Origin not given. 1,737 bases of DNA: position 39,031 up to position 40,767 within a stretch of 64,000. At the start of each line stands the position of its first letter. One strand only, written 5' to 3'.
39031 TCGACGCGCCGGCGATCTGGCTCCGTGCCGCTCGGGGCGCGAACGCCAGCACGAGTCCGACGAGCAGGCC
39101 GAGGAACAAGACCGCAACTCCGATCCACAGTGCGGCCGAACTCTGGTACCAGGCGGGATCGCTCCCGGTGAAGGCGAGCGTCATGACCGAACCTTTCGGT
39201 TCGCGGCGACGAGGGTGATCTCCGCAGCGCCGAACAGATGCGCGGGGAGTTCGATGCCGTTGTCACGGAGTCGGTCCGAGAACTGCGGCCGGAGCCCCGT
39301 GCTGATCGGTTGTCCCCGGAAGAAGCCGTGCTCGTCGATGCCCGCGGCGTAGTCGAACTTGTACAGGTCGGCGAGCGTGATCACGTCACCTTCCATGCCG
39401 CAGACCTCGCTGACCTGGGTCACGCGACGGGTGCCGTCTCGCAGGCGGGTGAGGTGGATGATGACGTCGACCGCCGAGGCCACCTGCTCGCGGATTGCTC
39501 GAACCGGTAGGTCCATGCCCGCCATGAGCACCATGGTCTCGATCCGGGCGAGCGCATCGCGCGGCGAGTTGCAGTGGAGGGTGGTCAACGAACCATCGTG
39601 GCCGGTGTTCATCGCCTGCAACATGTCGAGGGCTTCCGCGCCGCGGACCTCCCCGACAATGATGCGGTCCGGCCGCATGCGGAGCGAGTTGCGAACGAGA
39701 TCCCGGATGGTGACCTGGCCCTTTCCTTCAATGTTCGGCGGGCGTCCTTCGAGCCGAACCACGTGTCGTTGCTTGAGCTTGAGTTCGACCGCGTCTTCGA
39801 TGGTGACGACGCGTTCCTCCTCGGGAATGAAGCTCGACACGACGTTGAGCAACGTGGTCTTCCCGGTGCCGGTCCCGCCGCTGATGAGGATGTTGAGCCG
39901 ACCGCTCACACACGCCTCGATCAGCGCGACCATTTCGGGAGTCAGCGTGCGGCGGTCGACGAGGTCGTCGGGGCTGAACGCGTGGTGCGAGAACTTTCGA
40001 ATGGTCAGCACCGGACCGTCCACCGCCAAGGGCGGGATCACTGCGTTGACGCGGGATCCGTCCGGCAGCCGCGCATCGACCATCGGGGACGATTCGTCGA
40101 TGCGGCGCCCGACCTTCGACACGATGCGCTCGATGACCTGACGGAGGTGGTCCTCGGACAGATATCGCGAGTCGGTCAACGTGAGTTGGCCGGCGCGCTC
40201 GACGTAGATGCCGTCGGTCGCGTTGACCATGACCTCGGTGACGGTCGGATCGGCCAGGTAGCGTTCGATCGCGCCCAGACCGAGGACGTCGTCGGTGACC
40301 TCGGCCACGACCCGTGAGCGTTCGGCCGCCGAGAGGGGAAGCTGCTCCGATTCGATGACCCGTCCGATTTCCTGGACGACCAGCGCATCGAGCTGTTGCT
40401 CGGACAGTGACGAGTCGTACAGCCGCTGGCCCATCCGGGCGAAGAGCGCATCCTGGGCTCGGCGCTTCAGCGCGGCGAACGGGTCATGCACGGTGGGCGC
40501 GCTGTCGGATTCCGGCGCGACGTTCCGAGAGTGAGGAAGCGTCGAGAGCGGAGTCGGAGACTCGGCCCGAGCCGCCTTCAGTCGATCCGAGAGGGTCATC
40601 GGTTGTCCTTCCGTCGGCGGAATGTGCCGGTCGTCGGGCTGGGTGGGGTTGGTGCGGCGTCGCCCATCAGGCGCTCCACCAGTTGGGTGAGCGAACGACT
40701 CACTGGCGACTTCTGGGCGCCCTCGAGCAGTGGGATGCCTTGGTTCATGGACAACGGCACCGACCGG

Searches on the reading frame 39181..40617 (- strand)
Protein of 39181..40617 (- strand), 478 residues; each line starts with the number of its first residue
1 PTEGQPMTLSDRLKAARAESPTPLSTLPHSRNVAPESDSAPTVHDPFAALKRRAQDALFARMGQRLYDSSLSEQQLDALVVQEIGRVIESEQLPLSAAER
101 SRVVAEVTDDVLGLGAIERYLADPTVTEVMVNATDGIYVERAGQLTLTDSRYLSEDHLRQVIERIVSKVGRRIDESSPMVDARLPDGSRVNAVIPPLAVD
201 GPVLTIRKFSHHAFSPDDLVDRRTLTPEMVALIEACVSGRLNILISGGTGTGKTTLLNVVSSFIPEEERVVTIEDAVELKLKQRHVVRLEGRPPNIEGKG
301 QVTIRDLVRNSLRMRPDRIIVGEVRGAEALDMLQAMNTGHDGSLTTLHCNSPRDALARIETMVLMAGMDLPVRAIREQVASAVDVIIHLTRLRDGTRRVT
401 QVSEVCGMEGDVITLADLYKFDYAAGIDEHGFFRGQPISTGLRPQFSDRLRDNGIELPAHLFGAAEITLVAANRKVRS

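Call 5: search_protein_families(library=pfam, proteins=[window:39181-40617:-], max_evalue=0.01)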
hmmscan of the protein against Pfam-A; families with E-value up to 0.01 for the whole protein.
window:39181-40617:- (478 aa): 7 families
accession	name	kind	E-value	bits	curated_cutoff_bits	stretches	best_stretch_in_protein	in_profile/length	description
PF00437.27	T2SSE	-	3.8e-65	220.4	24.9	1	114-393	5-282/370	Type II/IV secretion system protein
PF13191.12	AAA_16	-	2.1e-05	25.5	32.6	1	222-332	5-116/167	AAA ATPase domain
PF07724.20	AAA_2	-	0.00066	20.2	27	1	242-303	5-65/166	AAA domain (Cdc48 subfamily)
PF13604.12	AAA_30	-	0.0027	17.9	27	1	232-269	10-47/191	AAA domain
PF01078.27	Mg_chelatase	-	0.0063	16.4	20.3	1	232-276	14-58/207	Magnesium chelatase, subunit ChlI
PF12775.13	AAA_7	-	0.008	16.2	25.8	0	229-269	22-62/181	P-loop containing dynein motor region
PF00005.33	ABC_tran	-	0.0082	17.2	25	0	243-274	14-45/137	ABC transporter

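Call 6: search_protein_families(library=ncbifam, proteins=[window:39181-40617:-], max_evalue=0.01)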
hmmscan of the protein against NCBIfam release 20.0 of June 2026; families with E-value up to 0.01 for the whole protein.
window:39181-40617:- (478 aa): 25 families
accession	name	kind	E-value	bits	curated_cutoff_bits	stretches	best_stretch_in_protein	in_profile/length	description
TIGR03819.1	heli_sec_ATPase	hypoth_equivalog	3.9e-104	348.5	373.15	1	82-403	19-339/340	TadA family conjugal transfer-associated ATPase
TIGR02788.1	VirB11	equivalog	2.1e-72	243.8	249.95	2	231-402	135-306/308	P-type DNA transfer ATPase VirB11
TIGR02782.1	TrbB_P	equivalog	5.5e-67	226.2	304.55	1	116-409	13-297/303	P-type conjugative transfer ATPase TrbB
NF010475.0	PRK13900.1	equivalog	2.3e-60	204.4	389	2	231-402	151-322/333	type IV secretion system ATPase VirB11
NF058587.1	archaellum_moto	equivalog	2.5e-57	194.8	550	1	80-438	113-465/527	archaellum flagellar ATPase motor FlaI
NF010469.0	PRK13894.1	subfamily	2.9e-56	191.2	508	1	116-409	26-311/320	conjugal transfer ATPase TrbB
NF010407.0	PRK13833.1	subfamily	6.7e-50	170.3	499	1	100-409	7-304/323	conjugal transfer protein TrbB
NF010425.0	PRK13851.1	equivalog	1.4e-39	136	461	2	228-391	150-314/344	type IV secretion system protein VirB11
NF053672.1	bindosome_BasE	exception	7.4e-37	127.2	1000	1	152-423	181-443/512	bindosome assembly system ATPase subunit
NF041000.1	ATPase_ComGA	equivalog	3.1e-18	65.7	300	1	227-364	114-247/267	competence type IV pilus ATPase ComGA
TIGR02525.1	plasmid_TraJ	equivalog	2.7e-16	59.5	368.3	1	244-399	153-307/372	plasmid transfer ATPase TraJ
TIGR01420.1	pilT_fam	subfamily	3.8e-15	55.9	319.1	1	123-387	11-263/343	PilT/PilU family type 4a pilus ATPase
NF007755.0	PRK10436.1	equivalog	3.3e-14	52.4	617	1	237-364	216-337/465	type II secretion system protein GspE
TIGR02533.1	type_II_gspE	equivalog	1.6e-13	50.2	630.25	1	242-362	245-359/486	type II secretion system ATPase GspE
TIGR02538.1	type_IV_pilB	equivalog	2.6e-12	46.2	675.65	1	243-363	319-433/564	type IV-A pilus assembly ATPase PilB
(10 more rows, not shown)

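Call 60: find_related_loci(query=window:39181-40617:-, collection=metagenome_contigs, flank=7000)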
Query window:39181-40617:- (478 aa) in metagenome_contigs; peptide patterns used: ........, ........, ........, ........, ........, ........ (x = any residue, [..] = any of these).
600 stretches matched a pattern (row limit reached: there are more); 596 encode a relative of the query (tblastn E <= 1e-3); the best 80 are kept; 80 distinct loci.
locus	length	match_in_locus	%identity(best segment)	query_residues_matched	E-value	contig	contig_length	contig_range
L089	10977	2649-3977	63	7-464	0e+0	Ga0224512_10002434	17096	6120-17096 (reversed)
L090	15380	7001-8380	63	7-466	1e-178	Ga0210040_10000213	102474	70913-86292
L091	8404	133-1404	66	38-462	1e-177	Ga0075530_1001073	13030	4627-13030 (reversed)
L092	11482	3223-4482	64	45-464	3e-177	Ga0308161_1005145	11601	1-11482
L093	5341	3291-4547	66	45-463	3e-180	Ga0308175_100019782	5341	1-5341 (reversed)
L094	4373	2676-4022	61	7-464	0e+0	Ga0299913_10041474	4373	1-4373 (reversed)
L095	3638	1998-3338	57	1-462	0e+0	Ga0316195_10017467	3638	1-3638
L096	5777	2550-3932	62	7-465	1e-174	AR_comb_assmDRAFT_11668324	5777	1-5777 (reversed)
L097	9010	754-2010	62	45-462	1e-171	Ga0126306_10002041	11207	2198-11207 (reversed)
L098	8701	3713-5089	59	1-462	2e-170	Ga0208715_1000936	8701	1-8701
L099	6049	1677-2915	61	50-462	3e-170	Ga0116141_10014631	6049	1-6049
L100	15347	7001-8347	57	1-462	4e-168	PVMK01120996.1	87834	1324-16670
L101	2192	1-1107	68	94-462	7e-179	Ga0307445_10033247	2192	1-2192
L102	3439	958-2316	57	7-466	1e-173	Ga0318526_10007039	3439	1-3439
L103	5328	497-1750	61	45-462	2e-167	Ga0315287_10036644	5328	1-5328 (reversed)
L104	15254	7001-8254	59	45-462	1e-162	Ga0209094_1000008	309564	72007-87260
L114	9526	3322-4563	55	47-462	1e-152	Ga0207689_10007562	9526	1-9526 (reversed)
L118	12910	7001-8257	55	42-462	2e-151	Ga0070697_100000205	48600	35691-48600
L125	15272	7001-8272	54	37-462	3e-150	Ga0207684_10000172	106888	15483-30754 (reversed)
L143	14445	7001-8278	54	38-465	1e-148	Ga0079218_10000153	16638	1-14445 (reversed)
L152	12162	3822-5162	52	14-467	9e-148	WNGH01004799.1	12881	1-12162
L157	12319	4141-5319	56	69-462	3e-147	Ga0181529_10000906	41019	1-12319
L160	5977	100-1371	53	37-462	4e-148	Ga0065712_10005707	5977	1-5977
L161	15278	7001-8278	53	34-461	4e-147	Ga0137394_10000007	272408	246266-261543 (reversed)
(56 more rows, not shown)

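Call 69: search_protein_families(library=pfam, proteins=[L092:6568-7566:+, L100:10267-11646:+, L104:11144-12709:+, L114:6517-7485:+, L118:10340-11311:+, L125:10287-11285:+, L143:10212-11273:+, L152:7183-8235:+, L160:3311-4309:+, L161:10226-11182:+], max_evalue=0.001)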
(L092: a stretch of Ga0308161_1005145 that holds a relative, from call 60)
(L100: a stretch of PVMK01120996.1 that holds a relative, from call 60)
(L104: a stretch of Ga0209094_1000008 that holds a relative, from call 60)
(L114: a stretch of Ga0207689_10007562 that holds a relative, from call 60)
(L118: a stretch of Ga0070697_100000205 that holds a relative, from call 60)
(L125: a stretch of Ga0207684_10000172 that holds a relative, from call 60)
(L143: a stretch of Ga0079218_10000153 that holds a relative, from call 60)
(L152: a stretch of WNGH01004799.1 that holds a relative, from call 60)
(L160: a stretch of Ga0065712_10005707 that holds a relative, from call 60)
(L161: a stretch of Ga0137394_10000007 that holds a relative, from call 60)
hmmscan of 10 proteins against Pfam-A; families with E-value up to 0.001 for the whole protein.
L092:6568-7566:+ (332 aa): 0 families

L100:10267-11646:+ (459 aa): 0 families

L104:11144-12709:+ (521 aa): 3 families
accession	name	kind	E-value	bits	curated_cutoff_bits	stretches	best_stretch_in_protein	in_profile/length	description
PF02518.31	HATPase_c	-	2.1e-10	41.5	26.4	1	418-501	3-105/111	Histidine kinase-, DNA gyrase B-, and HSP90-like ATPase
PF07730.19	HisKA_3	-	1.9e-09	38.3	24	1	314-376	2-66/68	Histidine kinase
PF13581.12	HATPase_c_2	-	4.4e-05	23.9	27.4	1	411-467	22-83/127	Histidine kinase-like ATPase domain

L114:6517-7485:+ (322 aa): 18 families
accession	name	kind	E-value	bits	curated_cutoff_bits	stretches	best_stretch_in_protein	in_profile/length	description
PF07719.23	TPR_2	-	7e-28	94.9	27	3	184-217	1-34/34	Tetratricopeptide repeat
PF13414.12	TPR_11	-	6e-27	93.5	26.8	3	123-164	1-42/42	TPR repeat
PF00515.34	TPR_1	-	2.8e-23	81.1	27.8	2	151-183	2-34/34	Tetratricopeptide repeat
PF13181.12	TPR_8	-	4.1e-18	64.4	25.7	1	151-182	2-33/34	Tetratricopeptide repeat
PF13431.12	TPR_17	-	7.2e-18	63.7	24.4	0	173-204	2-33/34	Tetratricopeptide repeat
PF13428.12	TPR_14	-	1e-17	63.3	23.5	1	254-291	7-44/44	Tetratricopeptide repeat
PF14559.12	TPR_19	-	5e-17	62.4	25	2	195-245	2-52/68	Tetratricopeptide repeat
PF13432.12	TPR_16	-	1.1e-16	61.3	32.7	2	193-245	6-58/65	Tetratricopeptide repeat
PF13424.12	TPR_12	-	7.5e-16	58.5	30.1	0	219-244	4-29/77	Tetratricopeptide repeat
PF13176.12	TPR_7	-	1.3e-13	50.2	27.9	0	221-244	2-27/36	Tetratricopeptide repeat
PF03704.23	BTAD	-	9.3e-09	36.2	22.1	0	197-245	75-123/146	Bacterial transcriptional activator domain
PF13374.12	TPR_10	-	1.6e-08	34.7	27.5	0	186-213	4-31/42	Tetratricopeptide repeat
PF13371.12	TPR_9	-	2.7e-08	34.1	35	1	162-219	7-64/73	Tetratricopeptide repeat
PF23914.1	TPR_CcmH_CycH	-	2.6e-07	31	42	1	123-218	57-155/158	Cytochrome c-type biogenesis protein H TPR domain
PF12895.13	ANAPC3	-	1.5e-06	28.8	27.2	1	173-241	12-79/82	Anaphase-promoting complex, cyclosome, subunit 3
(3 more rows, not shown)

L118:10340-11311:+ (323 aa): 19 families
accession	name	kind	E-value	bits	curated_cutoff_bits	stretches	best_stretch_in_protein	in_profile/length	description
PF07719.23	TPR_2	-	3.5e-27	92.7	27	2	186-219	1-34/34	Tetratricopeptide repeat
PF13414.12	TPR_11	-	1.1e-23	83.1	26.8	2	125-166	1-42/42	TPR repeat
PF00515.34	TPR_1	-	2.3e-22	78.2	27.8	2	153-185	2-34/34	Tetratricopeptide repeat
PF13181.12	TPR_8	-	3.1e-20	71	25.7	1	153-184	2-33/34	Tetratricopeptide repeat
PF13432.12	TPR_16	-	3.8e-19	69.2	32.7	2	195-246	6-57/65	Tetratricopeptide repeat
PF13431.12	TPR_17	-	4.8e-19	67.4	24.4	1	175-206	2-33/34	Tetratricopeptide repeat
PF14559.12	TPR_19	-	1.4e-18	67.4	25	3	129-187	2-60/68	Tetratricopeptide repeat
PF13424.12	TPR_12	-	2.5e-17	63.3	30.1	0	183-216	42-75/77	Tetratricopeptide repeat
PF13428.12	TPR_14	-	3.2e-17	61.7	23.5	1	256-293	7-44/44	Tetratricopeptide repeat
PF13176.12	TPR_7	-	1.6e-11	43.8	27.9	0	257-281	6-32/36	Tetratricopeptide repeat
PF13174.12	TPR_6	-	1.1e-10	41.9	26.3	0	158-184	6-32/33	Tetratricopeptide repeat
PF03704.23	BTAD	-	2.8e-10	41.2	22.1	1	197-255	73-131/146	Bacterial transcriptional activator domain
PF13374.12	TPR_10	-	3.8e-10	39.9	27.5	1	186-214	2-30/42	Tetratricopeptide repeat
PF23914.1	TPR_CcmH_CycH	-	1.8e-09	38.1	42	1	122-220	54-155/158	Cytochrome c-type biogenesis protein H TPR domain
PF12895.13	ANAPC3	-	1.5e-08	35.2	27.2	1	175-243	12-79/82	Anaphase-promoting complex, cyclosome, subunit 3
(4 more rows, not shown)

L125:10287-11285:+ (332 aa): 18 families
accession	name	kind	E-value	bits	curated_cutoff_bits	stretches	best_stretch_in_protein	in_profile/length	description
PF07719.23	TPR_2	-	8.5e-24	82.1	27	2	198-229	1-32/34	Tetratricopeptide repeat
PF00515.34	TPR_1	-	4.1e-21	74.3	27.8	2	198-229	1-32/34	Tetratricopeptide repeat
PF13181.12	TPR_8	-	7.7e-20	69.8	25.7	2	198-230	1-33/34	Tetratricopeptide repeat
PF13432.12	TPR_16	-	3.5e-18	66.2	32.7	2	204-262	3-61/65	Tetratricopeptide repeat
PF13428.12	TPR_14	-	1e-17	63.3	23.5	1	202-239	5-42/44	Tetratricopeptide repeat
PF13414.12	TPR_11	-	1.4e-17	63.5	26.8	2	137-178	1-42/42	TPR repeat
PF14559.12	TPR_19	-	1.3e-13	51.5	25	1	177-236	4-63/68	Tetratricopeptide repeat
PF13424.12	TPR_12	-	6.2e-13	49.2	30.1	1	165-229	4-76/77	Tetratricopeptide repeat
PF13176.12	TPR_7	-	9.3e-12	44.5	27.9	0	201-226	2-27/36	Tetratricopeptide repeat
PF13431.12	TPR_17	-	6e-10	39.1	24.4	1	187-217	2-32/34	Tetratricopeptide repeat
PF23914.1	TPR_CcmH_CycH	-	1.5e-07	31.9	42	1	144-255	30-144/158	Cytochrome c-type biogenesis protein H TPR domain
PF13174.12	TPR_6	-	2.2e-07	31.5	26.3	0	204-229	6-31/33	Tetratricopeptide repeat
PF13371.12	TPR_9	-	1.2e-06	28.8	35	0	205-257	2-54/73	Tetratricopeptide repeat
PF13374.12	TPR_10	-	1.9e-06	28.1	27.5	1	198-226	2-30/42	Tetratricopeptide repeat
PF12895.13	ANAPC3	-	4.6e-06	27.3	27.2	1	186-257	11-81/82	Anaphase-promoting complex, cyclosome, subunit 3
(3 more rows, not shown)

L143:10212-11273:+ (353 aa): 12 families
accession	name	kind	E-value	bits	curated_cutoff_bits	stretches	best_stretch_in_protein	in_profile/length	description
PF13414.12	TPR_11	-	1.2e-15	57.3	26.8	3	127-167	2-42/42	TPR repeat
PF07719.23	TPR_2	-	2e-13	49.8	27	0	153-186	1-34/34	Tetratricopeptide repeat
PF00515.34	TPR_1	-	2.2e-13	49.8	27.8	1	187-220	1-34/34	Tetratricopeptide repeat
PF13181.12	TPR_8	-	3.6e-12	45.8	25.7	1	153-186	1-34/34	Tetratricopeptide repeat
PF13431.12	TPR_17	-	4.1e-12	45.8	24.4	1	211-242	3-34/34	Tetratricopeptide repeat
PF13424.12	TPR_12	-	4.7e-11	43.2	30.1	2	152-218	2-76/77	Tetratricopeptide repeat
PF13432.12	TPR_16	-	2.4e-08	34.7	32.7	2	123-186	1-64/65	Tetratricopeptide repeat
PF13428.12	TPR_14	-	5.5e-08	33.2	23.5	0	196-228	10-42/44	Tetratricopeptide repeat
PF14559.12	TPR_19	-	9e-06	26.4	25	1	202-242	6-46/68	Tetratricopeptide repeat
PF20308.4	TPR-S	-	2.4e-05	25.3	27.6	0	202-272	1-65/102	Tetratricopeptide Repeats-Sensor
PF13176.12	TPR_7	-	3.7e-05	23.9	27.9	0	155-186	1-34/36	Tetratricopeptide repeat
PF23914.1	TPR_CcmH_CycH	-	5.5e-05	23.5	42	1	157-246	54-146/158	Cytochrome c-type biogenesis protein H TPR domain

L152:7183-8235:+ (350 aa): 20 families
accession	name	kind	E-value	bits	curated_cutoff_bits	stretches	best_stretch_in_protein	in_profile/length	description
PF00515.34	TPR_1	-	1.6e-40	135.8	27.8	5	217-242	4-29/34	Tetratricopeptide repeat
PF07719.23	TPR_2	-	7.3e-36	119.8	27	4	216-242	3-29/34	Tetratricopeptide repeat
PF13414.12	TPR_11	-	1.7e-26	92.1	26.8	2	223-262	3-42/42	TPR repeat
PF13181.12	TPR_8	-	1.5e-25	87.6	25.7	1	217-241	4-28/34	Tetratricopeptide repeat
PF13432.12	TPR_16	-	5.7e-23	81.5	32.7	3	219-271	2-54/65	Tetratricopeptide repeat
PF13424.12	TPR_12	-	7e-23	81.1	30.1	2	217-273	6-70/77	Tetratricopeptide repeat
PF13374.12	TPR_10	-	8.1e-19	67.4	27.5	1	218-242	6-30/42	Tetratricopeptide repeat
PF13176.12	TPR_7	-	2.1e-15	55.9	27.9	0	218-242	3-27/36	Tetratricopeptide repeat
PF25063.1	ARM_TT21_C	-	2.7e-13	50.7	35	1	155-210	104-159/209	Tetratricopeptide repeat protein 21 C-terminal ARM domain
PF14559.12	TPR_19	-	4.9e-13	49.6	25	1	128-178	7-57/68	Tetratricopeptide repeat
PF13428.12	TPR_14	-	5.5e-12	45.5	23.5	0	81-119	4-42/44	Tetratricopeptide repeat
PF13371.12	TPR_9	-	1.5e-11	44.6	35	1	189-243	4-58/73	Tetratricopeptide repeat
PF13431.12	TPR_17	-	3.6e-10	39.7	24.4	0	250-269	15-34/34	Tetratricopeptide repeat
PF23914.1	TPR_CcmH_CycH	-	8.9e-08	32.6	42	0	169-273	39-146/158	Cytochrome c-type biogenesis protein H TPR domain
PF13174.12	TPR_6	-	2.6e-07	31.3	26.3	0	220-243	6-29/33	Tetratricopeptide repeat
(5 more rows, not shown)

L160:3311-4309:+ (332 aa): 17 families
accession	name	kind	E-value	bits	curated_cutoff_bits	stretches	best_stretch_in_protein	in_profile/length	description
PF07719.23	TPR_2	-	1.6e-23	81.3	27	2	197-228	2-33/34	Tetratricopeptide repeat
PF13414.12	TPR_11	-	5.4e-20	71.3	26.8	2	135-176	1-42/42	TPR repeat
PF13432.12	TPR_16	-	1.6e-19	70.4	32.7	2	202-259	3-60/65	Tetratricopeptide repeat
PF13181.12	TPR_8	-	9.9e-19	66.3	25.7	1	197-228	2-33/34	Tetratricopeptide repeat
PF00515.34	TPR_1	-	2e-18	65.8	27.8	1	198-228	3-33/34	Tetratricopeptide repeat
PF13428.12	TPR_14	-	1.7e-16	59.5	23.5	1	201-237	6-42/44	Tetratricopeptide repeat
PF14559.12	TPR_19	-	5.7e-14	52.6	25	1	179-234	8-63/68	Tetratricopeptide repeat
PF13431.12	TPR_17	-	2.2e-11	43.5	24.4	1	185-215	2-32/34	Tetratricopeptide repeat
PF13424.12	TPR_12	-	5.7e-11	42.9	30.1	1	163-227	4-76/77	Tetratricopeptide repeat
PF13174.12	TPR_6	-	2e-08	34.8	26.3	0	202-228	6-32/33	Tetratricopeptide repeat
PF23914.1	TPR_CcmH_CycH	-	2.7e-08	34.3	42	1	140-253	28-144/158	Cytochrome c-type biogenesis protein H TPR domain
PF13371.12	TPR_9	-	7.2e-07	29.6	35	1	202-256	1-55/73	Tetratricopeptide repeat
PF13176.12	TPR_7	-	1.6e-06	28.2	27.9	0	199-227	2-30/36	Tetratricopeptide repeat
PF25063.1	ARM_TT21_C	-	5.9e-06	26.7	35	0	202-285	101-177/209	Tetratricopeptide repeat protein 21 C-terminal ARM domain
PF13374.12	TPR_10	-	6.7e-06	26.4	27.5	0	198-225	4-31/42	Tetratricopeptide repeat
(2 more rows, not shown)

L161:10226-11182:+ (318 aa): 12 families
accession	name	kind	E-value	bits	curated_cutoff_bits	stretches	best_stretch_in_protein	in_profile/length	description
PF13414.12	TPR_11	-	7.8e-18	64.3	26.8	2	189-226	1-38/42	TPR repeat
PF00515.34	TPR_1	-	9.6e-17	60.5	27.8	1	185-214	4-33/34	Tetratricopeptide repeat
PF07719.23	TPR_2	-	2.8e-16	58.7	27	1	185-214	4-33/34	Tetratricopeptide repeat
PF13432.12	TPR_16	-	2.7e-14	53.7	32.7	2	158-213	7-62/65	Tetratricopeptide repeat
PF14559.12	TPR_19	-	2.2e-12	47.5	25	1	194-235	3-44/68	Tetratricopeptide repeat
PF13428.12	TPR_14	-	2.9e-12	46.4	23.5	1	188-223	7-42/44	Tetratricopeptide repeat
PF13181.12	TPR_8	-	9.3e-12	44.6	25.7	1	186-214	5-33/34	Tetratricopeptide repeat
PF13424.12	TPR_12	-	8.4e-11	42.3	30.1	2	166-211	25-74/77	Tetratricopeptide repeat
PF13431.12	TPR_17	-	1.2e-09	38.1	24.4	0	181-202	12-33/34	Tetratricopeptide repeat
PF13176.12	TPR_7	-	2.3e-09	37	27.9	0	185-212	2-31/36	Tetratricopeptide repeat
PF12895.13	ANAPC3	-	3.9e-05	24.3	27.2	1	177-241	20-81/82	Anaphase-promoting complex, cyclosome, subunit 3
PF13374.12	TPR_10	-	5.9e-05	23.4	27.5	1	182-211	2-31/42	Tetratricopeptide repeat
